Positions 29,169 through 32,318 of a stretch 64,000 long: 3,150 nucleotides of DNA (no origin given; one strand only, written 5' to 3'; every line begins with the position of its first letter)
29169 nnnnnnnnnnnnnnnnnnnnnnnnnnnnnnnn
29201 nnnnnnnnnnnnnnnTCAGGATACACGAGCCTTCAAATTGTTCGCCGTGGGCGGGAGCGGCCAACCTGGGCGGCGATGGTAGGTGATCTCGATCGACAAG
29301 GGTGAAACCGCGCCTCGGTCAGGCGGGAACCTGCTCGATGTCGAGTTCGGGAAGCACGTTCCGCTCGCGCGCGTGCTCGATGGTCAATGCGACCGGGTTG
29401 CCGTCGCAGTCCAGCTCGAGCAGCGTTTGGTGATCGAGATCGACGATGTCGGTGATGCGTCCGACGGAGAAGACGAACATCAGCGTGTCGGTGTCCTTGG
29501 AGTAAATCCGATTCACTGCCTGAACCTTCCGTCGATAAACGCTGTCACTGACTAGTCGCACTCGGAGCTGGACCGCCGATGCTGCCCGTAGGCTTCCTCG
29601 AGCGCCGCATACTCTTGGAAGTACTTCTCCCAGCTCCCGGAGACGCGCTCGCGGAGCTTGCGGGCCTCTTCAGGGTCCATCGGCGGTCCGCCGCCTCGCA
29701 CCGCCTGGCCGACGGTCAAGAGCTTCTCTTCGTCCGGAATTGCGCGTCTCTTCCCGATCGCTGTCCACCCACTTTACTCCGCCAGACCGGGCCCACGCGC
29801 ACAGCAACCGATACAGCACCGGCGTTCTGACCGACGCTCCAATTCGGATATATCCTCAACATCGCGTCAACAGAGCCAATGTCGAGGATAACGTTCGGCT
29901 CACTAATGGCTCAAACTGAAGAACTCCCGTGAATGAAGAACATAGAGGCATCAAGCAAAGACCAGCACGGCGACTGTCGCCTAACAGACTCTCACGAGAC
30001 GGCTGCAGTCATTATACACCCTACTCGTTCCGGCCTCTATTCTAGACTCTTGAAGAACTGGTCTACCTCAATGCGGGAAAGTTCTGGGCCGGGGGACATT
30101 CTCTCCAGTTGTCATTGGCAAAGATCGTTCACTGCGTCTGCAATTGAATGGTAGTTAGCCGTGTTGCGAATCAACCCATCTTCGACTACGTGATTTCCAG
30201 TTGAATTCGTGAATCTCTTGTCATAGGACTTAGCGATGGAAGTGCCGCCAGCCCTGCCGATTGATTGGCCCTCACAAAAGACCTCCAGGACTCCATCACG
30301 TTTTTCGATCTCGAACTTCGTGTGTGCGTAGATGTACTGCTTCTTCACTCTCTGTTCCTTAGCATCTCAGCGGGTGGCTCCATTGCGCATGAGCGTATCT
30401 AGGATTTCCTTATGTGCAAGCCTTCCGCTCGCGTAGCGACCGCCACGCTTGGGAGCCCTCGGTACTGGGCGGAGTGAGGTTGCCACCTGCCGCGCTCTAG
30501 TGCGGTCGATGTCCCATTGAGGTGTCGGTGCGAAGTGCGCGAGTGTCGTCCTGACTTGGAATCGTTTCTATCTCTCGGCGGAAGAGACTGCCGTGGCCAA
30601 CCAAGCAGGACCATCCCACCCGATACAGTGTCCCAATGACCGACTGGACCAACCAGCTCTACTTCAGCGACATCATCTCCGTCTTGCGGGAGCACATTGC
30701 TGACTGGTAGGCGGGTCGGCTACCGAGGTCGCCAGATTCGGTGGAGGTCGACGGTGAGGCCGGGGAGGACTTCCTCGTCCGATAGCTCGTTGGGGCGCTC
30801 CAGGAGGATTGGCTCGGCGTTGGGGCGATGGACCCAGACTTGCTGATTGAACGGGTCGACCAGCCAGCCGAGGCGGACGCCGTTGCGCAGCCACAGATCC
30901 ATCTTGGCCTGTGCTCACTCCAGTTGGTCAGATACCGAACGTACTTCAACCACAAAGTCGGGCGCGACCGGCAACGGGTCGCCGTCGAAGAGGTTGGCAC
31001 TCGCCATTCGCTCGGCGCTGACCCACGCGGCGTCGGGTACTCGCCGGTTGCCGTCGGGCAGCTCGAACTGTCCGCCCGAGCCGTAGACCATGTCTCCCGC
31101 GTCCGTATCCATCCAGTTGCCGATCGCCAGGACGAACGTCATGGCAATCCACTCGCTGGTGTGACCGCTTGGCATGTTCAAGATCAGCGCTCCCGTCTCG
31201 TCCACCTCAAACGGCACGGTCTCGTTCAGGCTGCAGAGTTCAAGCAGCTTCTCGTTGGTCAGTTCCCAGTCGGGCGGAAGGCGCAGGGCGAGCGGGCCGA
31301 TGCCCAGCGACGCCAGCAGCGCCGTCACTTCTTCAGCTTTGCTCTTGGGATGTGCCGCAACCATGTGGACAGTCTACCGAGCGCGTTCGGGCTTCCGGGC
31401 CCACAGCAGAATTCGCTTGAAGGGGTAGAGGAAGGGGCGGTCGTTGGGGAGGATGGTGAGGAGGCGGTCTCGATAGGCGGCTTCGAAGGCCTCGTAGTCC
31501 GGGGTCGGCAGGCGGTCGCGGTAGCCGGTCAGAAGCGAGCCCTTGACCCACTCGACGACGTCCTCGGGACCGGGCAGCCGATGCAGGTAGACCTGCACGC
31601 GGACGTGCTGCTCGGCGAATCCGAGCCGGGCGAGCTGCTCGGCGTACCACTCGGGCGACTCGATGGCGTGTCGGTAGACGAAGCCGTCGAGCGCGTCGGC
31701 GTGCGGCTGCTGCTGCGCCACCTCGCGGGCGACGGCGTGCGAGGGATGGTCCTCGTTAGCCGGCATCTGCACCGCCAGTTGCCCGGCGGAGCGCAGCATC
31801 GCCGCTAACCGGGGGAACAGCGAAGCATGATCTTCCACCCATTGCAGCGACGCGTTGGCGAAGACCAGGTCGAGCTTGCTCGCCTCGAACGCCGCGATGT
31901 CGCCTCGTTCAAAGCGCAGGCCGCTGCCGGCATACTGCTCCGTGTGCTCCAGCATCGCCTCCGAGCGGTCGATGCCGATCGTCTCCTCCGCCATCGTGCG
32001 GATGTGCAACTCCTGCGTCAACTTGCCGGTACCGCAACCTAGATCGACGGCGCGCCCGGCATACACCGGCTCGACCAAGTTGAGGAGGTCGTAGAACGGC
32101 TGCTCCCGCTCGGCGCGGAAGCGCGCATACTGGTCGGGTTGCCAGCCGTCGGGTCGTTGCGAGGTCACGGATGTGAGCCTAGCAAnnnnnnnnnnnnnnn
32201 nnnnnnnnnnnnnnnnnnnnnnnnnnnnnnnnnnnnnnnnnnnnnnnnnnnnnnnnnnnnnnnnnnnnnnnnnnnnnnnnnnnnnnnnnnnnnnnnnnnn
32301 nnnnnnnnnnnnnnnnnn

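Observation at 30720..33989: Two Uma2 endonuclease paralogs bracket tam and an AlkZ-like DNA glycosylase.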

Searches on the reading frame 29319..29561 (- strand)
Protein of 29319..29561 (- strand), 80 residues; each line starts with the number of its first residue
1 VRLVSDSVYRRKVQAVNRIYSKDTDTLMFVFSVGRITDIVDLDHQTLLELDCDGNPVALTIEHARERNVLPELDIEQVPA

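Call 4: search_protein_families(library=pfam, proteins=[window:29319-29561:-], max_evalue=0.01)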
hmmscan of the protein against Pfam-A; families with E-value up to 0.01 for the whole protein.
window:29319-29561:- (80 aa): 1 family
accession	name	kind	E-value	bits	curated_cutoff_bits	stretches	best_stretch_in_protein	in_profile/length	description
PF10049.14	DUF2283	-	7.3e-06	26.5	23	1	20-65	4-49/49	Protein of unknown function (DUF2283)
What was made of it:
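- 29319..29561 (-): Small DUF2283 gene, with a 42-aa neighbour called at 29552-29680. It is part of the variable spot between nuoB and tam. Pfam DUF2283, E 7e-06 (call 4).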

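Call 7: search_protein_families(library=ncbifam, proteins=[window:29319-29561:-], max_evalue=0.01)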
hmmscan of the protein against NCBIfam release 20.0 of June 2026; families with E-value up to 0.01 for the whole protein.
window:29319-29561:- (80 aa): 0 families

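Call 40: search_protein_families(library=padloc, proteins=[window:29319-29561:-], max_evalue=0.01)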
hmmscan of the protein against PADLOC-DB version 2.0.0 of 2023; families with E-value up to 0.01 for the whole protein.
window:29319-29561:- (80 aa): 0 families

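Call 66: search_protein_families(library=phrogs, proteins=[window:29319-29561:-], max_evalue=0.01)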
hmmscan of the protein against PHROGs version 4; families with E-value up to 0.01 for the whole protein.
window:29319-29561:- (80 aa): 0 families

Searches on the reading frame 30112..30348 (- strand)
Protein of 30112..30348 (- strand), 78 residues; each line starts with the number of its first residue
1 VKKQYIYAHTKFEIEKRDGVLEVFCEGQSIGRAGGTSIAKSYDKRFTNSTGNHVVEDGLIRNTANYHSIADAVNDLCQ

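Call 4: search_protein_families(library=pfam, proteins=[window:30112-30348:-], max_evalue=0.01)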
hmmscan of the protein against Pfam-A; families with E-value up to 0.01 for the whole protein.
window:30112-30348:- (78 aa): 0 families

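Call 7: search_protein_families(library=ncbifam, proteins=[window:30112-30348:-], max_evalue=0.01)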
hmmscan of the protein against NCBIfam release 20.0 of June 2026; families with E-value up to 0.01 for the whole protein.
window:30112-30348:- (78 aa): 0 families

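Call 40: search_protein_families(library=padloc, proteins=[window:30112-30348:-], max_evalue=0.01)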
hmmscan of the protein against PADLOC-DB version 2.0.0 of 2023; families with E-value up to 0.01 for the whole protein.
window:30112-30348:- (78 aa): 0 families

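Call 66: search_protein_families(library=phrogs, proteins=[window:30112-30348:-], max_evalue=0.01)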
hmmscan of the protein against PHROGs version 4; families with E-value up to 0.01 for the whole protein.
window:30112-30348:- (78 aa): 0 families

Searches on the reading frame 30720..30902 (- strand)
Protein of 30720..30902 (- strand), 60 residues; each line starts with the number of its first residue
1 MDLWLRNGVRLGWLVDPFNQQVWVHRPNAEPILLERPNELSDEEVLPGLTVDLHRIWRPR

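Call 4: search_protein_families(library=pfam, proteins=[window:30720-30902:-], max_evalue=0.01)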
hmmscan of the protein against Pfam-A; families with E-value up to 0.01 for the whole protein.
window:30720-30902:- (60 aa): 1 family
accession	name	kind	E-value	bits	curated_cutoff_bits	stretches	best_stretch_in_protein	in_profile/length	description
PF05685.18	Uma2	-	9e-09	35.5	27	1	2-53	116-171/172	Putative restriction endonuclease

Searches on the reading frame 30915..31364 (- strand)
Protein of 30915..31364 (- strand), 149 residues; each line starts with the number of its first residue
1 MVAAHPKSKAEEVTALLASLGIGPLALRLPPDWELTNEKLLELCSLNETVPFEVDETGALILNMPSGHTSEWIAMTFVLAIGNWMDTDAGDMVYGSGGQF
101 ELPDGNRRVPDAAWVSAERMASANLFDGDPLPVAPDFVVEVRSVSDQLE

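Call 4: search_protein_families(library=pfam, proteins=[window:30915-31364:-], max_evalue=0.01)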
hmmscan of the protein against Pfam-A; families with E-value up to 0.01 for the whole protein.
window:30915-31364:- (149 aa): 1 family
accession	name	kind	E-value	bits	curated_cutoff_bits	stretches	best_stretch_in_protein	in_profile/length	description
PF05685.18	Uma2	-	8.4e-15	55.1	27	1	38-147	2-108/172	Putative restriction endonuclease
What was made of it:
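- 30720..31364 (-): Uma2A, a Uma2/COG4636 PD-(D/E)XK-type gene lying 9 nt downstream of tam on the same strand. It is a pseudogene, with an in-frame TGA at 30915-30917. Pfam Uma2 matches both halves (call 4).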

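Call 7: search_protein_families(library=ncbifam, proteins=[window:30915-31364:-], max_evalue=0.01)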
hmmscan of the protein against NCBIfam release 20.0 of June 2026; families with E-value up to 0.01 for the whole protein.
window:30915-31364:- (149 aa): 0 families

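Call 40: search_protein_families(library=padloc, proteins=[window:30915-31364:-], max_evalue=0.01)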
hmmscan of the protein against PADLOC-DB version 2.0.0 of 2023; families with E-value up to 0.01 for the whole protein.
window:30915-31364:- (149 aa): 0 families

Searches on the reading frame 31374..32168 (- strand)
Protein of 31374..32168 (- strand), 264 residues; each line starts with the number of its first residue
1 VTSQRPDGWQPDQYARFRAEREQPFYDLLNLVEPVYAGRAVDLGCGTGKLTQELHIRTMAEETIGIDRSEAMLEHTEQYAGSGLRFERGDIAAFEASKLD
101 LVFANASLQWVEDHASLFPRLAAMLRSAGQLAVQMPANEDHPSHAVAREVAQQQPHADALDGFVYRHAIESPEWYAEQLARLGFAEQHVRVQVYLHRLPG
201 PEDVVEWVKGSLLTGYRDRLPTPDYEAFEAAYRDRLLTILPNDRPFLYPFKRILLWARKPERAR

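Call 4: search_protein_families(library=pfam, proteins=[window:31374-32168:-], max_evalue=0.01)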
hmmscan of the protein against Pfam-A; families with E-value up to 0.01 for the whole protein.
window:31374-32168:- (264 aa): 8 families
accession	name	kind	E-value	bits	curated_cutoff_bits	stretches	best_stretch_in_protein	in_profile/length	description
PF13847.12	Methyltransf_31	-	1.1e-14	54.8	27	1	39-142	6-119/145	Methyltransferase domain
PF08241.18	Methyltransf_11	-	1.8e-14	54.5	21.2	1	41-132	1-94/95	Methyltransferase domain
PF13649.12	Methyltransf_25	-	1.4e-13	51.7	27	1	41-129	2-97/97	Methyltransferase domain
PF13489.12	Methyltransf_23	-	7.9e-11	42.4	27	1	34-150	20-132/164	Methyltransferase domain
PF08242.18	Methyltransf_12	-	8.6e-10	39.7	30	1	41-130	1-97/98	Methyltransferase domain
PF07021.18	MetW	-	0.0037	17.4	21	1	31-136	7-110/193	Methionine biosynthesis protein MetW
PF01728.25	FtsJ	-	0.0042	17.5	24.1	1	38-107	23-100/181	FtsJ-like methyltransferase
PF05175.20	MTS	-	0.0051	16.9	23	1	31-131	26-136/170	Methyltransferase small domain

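Call 7: search_protein_families(library=ncbifam, proteins=[window:31374-32168:-], max_evalue=0.01)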
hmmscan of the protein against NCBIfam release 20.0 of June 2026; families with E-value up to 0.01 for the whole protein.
window:31374-32168:- (264 aa): 20 families
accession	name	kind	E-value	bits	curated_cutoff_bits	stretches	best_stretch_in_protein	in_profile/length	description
NF002463.0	PRK01683.1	equivalog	5e-55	186.9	297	1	8-259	3-256/258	trans-aconitate 2-methyltransferase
NF010703.0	PRK14103.1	equivalog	3.3e-52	177.4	320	1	9-260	2-254/256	trans-aconitate 2-methyltransferase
TIGR02072.1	BioC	equivalog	1.1e-17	64.7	184.95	1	37-135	35-134/244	malonyl-ACP O-methyltransferase BioC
NF007610.0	PRK10258.1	equivalog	7.6e-10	38.5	342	1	21-159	27-164/251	malonyl-ACP O-methyltransferase BioC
NF045667.1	MTase_DVU1556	equivalog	7.7e-10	38.6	155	1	33-134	19-120/213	DVU_1556 family methyltransferase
NF043040.1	corrin_prot_MT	hypoth_equivalog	1.9e-07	30.7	180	1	39-111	44-114/216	corrinoid protein-associated methyltransferase CpaM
NF001244.0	PRK00216.1-5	equivalog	4.6e-07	29.4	216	1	31-109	43-120/236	bifunctional demethylmenaquinone methyltransferase/2-methoxy-6-polyprenyl-1,4-benzoquinol methylase UbiE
NF041820.1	daptide_MTase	equivalog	1.3e-06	28.1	175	1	25-157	26-166/243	daptide-type RiPP biosynthesis methyltransferase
TIGR01934.1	MenG_MenH_UbiE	subfamily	3.2e-05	23.3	158.35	1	32-109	35-108/223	ubiquinone/menaquinone biosynthesis methyltransferase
TIGR01983.1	UbiG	equivalog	3.3e-05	23.3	102.95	1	37-134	50-152/228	bifunctional 2-polyprenyl-6-hydroxyphenol methylase/3-demethylubiquinol 3-O-methyltransferase UbiG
TIGR02081.1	metW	equivalog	3.5e-05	23.4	189.5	1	38-141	15-114/194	methionine biosynthesis protein MetW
TIGR02021.1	BchM-ChlM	equivalog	3.5e-05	23.3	158.9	1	35-125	53-147/218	magnesium protoporphyrin IX methyltransferase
TIGR04074.1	bacter_Hen1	equivalog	8.4e-05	21.2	340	1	29-78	275-324/462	3' terminal RNA ribose 2'-O-methyltransferase Hen1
TIGR00740.1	TIGR00740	equivalog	0.00037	20.3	193.3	1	40-125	57-151/239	carboxy-S-adenosyl-L-methionine synthase CmoA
TIGR04345.1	ovoA_Cterm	equivalog_domain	0.00098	18.7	170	0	37-79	42-82/242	putative 4-mercaptohistidine N1-methyltransferase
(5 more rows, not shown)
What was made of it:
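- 31374..32168 (-): Tam-like class I SAM-dependent methyltransferase of 264 aa, divergent from the AlkZ-like gene. NCBIfam trans-aconitate 2-methyltransferase equivalogs: 187 and 177 bits, below cut-offs of 297 and 320 (call 7).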

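Call 40: search_protein_families(library=padloc, proteins=[window:31374-32168:-], max_evalue=0.01)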
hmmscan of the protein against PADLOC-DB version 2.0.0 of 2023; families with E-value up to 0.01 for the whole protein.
window:31374-32168:- (264 aa): 1 family
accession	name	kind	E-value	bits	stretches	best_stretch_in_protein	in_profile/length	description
PDLC04134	mad2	-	2.7e-15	54.2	1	29-155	284-417/492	mads_2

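Call 46: search_solved_structures(query=window:31374-32168:-, max_evalue=0.00001)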
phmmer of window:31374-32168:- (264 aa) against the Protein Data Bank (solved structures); distinct sequences matched with E-value up to 0.00001: 6.
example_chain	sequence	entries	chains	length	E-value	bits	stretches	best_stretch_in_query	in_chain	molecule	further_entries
2p35_A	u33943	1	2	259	2.6e-32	115.8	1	8-256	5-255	Trans-aconitate 2-methyltransferase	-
3ccf_A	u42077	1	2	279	3e-11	46.8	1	25-134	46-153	Cyclopropane-fatty-acyl-phospholipid synthase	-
3bkw_A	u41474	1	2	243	2.3e-07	34.1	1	35-132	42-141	S-adenosylmethionine dependent methyltransferase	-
3l8d_A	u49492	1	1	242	1.3e-06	31.6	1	39-134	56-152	Methyltransferase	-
9bxh_A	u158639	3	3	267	4.6e-06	29.8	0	37-83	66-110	5-selenohistidine N-methyltransferase OvsM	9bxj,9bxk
5wp5_A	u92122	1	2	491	6.5e-06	29.3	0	23-115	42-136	Phosphomethylethanolamine N-methyltransferase 2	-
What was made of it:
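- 31374..32168 (-): PDB 2P35 (trans-aconitate 2-methyltransferase): E 2.6e-32 over the full length (call 46).
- On Trans-aconitate 2-methyltransferase (Tam): 2P35: E 2.6e-32, residues 8-256 against 5-255 (call 46).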
